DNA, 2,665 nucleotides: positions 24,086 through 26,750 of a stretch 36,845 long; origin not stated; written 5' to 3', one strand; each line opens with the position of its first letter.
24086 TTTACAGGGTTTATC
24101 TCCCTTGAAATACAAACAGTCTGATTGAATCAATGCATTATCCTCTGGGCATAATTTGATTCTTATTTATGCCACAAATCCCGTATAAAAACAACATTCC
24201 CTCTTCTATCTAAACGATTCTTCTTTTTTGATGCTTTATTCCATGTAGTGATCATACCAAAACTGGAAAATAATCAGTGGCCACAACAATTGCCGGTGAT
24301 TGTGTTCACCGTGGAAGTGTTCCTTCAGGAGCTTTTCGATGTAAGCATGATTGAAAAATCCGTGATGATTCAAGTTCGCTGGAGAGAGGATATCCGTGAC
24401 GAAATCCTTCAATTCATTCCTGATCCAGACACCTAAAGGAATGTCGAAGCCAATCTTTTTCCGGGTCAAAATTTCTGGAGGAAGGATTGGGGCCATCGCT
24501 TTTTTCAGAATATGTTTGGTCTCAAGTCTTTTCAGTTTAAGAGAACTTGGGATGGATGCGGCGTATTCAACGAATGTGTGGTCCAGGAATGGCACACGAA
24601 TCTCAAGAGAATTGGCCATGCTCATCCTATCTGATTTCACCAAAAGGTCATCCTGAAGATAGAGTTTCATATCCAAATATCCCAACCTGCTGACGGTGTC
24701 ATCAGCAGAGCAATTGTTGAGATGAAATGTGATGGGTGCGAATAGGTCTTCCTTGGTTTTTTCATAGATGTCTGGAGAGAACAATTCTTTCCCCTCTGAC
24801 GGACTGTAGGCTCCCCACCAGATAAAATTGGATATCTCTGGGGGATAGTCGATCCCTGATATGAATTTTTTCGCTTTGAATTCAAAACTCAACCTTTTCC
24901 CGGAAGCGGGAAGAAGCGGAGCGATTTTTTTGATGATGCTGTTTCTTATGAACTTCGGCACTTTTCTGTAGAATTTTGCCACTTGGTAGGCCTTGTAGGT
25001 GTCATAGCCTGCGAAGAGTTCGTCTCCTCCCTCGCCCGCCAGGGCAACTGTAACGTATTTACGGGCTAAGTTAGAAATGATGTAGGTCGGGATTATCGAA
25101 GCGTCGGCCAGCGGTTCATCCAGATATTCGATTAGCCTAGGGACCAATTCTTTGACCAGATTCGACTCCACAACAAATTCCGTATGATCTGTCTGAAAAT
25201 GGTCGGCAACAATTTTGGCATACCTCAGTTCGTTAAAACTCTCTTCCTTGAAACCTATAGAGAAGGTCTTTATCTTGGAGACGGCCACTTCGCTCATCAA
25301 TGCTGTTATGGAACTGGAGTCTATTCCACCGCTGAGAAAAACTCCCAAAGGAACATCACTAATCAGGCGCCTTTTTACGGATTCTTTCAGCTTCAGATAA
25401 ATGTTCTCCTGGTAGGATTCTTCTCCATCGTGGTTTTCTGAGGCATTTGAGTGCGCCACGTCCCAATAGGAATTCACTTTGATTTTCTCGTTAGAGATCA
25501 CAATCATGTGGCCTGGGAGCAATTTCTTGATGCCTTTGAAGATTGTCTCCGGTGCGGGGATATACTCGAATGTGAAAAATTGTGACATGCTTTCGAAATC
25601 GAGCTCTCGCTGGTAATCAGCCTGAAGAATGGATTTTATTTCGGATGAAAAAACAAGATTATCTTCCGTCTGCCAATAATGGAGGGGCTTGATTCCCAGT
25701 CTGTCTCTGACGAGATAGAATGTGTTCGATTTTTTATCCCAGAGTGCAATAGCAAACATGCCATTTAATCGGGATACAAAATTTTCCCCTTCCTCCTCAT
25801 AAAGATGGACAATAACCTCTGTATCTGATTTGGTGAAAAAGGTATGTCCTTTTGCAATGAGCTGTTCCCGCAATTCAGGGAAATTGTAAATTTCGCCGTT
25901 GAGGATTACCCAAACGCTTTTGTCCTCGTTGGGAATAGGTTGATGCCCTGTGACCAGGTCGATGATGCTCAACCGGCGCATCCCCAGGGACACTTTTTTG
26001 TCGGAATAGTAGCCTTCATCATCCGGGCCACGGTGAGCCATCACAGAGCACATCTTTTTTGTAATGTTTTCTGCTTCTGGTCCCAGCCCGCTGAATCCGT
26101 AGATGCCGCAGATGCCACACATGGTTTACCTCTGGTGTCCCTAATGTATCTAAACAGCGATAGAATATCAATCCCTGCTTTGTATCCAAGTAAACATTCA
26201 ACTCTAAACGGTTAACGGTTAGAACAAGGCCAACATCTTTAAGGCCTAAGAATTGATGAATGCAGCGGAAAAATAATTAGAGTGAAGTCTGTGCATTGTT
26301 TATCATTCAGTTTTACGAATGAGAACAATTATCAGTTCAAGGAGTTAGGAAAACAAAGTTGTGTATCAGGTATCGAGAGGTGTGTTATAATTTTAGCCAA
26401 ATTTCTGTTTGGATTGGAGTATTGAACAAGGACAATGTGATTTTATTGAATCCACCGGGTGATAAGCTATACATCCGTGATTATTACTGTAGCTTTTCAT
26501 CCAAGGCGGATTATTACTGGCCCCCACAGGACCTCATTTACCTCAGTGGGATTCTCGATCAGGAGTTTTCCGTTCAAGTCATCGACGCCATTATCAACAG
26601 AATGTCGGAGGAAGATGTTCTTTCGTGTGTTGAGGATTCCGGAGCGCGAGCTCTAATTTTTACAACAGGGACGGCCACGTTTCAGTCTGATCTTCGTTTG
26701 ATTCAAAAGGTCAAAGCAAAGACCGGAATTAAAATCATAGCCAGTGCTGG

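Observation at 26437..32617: B12-radical SAM + YdjC deacetylase + polyprenyl-phosphate GT2 + GT-C (+ acyltransferase) operon: Arn/Lgm-style lipid-carrier aminosugar delivery with an added radical tailoring step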

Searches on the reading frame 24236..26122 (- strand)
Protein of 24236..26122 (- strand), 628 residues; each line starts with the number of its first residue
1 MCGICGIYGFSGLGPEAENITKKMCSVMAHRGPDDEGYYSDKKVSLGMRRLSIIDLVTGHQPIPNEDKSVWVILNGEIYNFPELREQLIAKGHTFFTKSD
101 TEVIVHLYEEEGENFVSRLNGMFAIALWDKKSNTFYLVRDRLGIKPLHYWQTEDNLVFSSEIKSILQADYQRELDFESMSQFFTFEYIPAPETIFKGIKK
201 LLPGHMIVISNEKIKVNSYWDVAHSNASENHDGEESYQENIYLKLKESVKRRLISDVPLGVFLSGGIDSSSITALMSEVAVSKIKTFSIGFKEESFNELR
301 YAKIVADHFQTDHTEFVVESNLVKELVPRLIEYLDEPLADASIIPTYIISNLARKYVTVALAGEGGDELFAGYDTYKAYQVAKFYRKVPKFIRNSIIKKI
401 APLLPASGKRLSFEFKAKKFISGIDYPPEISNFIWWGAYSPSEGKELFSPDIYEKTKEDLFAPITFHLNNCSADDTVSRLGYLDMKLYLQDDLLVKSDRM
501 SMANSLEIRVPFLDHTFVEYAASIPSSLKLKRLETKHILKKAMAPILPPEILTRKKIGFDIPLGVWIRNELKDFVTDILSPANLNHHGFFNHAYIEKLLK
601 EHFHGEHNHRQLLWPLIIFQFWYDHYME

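Call 8: search_protein_families(library=pfam, proteins=[window:24236-26122:-], max_evalue=0.001)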
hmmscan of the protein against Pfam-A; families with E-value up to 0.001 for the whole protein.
window:24236-26122:- (628 aa): 3 families
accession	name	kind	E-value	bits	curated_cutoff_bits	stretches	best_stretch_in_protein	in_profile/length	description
PF00733.27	Asn_synthase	-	5.1e-108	362.3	21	1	244-623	5-353/354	Asparagine synthase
PF13537.11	GATase_7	-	9.4e-47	158.5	25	1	49-166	2-122/123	Glutamine amidotransferase domain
PF13522.11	GATase_6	-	1.7e-41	141.7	27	1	33-161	1-130/130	Glutamine amidotransferase domain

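Call 67: search_protein_families(library=ncbifam, proteins=[window:24236-26122:-], max_evalue=0.00001)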
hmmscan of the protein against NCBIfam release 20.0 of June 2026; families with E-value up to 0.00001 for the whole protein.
window:24236-26122:- (628 aa): 9 families
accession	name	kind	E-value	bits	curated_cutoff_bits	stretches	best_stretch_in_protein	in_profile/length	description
TIGR03108.1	eps_aminotran_1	hypoth_equivalog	2.8e-185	617.6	816.9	1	1-620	1-622/628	XrtA/PEP-CTERM system amidotransferase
TIGR01536.1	asn_synth_AEB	equivalog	7.4e-159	530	267.1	1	2-559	1-517/517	asparagine synthase (glutamine-hydrolyzing)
TIGR03104.1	trio_amidotrans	equivalog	3.6e-136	454.8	570.1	2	1-382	1-389/589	N-acetylglutaminylglutamine amidotransferase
NF006949.0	PRK09431.1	equivalog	7.4e-108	361.5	499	3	1-168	1-168/554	asparagine synthase B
NF033535.1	lass_lactam_cya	exception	1.7e-70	238.4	525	2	1-370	1-376/668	lasso peptide isopeptide bond-forming cyclase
NF033561.1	macrolact_Ik_Al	subfamily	9.5e-21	74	300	1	113-372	72-333/561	albusnodin/ikarugamycin family macrolactam cyclase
NF001484.0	PRK00331.1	subfamily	7.3e-12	44.4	381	1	62-167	87-200/601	isomerizing glutamine--fructose-6-phosphate transaminase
TIGR01134.1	purF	equivalog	2.2e-11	43.8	350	1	60-174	84-209/432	amidophosphoribosyltransferase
TIGR01135.1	glmS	equivalog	4.7e-11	41.9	418.05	1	65-168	89-200/607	glutamine--fructose-6-phosphate transaminase (isomerizing)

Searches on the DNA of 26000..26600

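Call 76: search_rna_families(source=window, start=26000, end=26600, threshold=evalue, max_evalue=1)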
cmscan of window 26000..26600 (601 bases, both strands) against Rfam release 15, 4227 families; matches with E-value up to 1: 0.
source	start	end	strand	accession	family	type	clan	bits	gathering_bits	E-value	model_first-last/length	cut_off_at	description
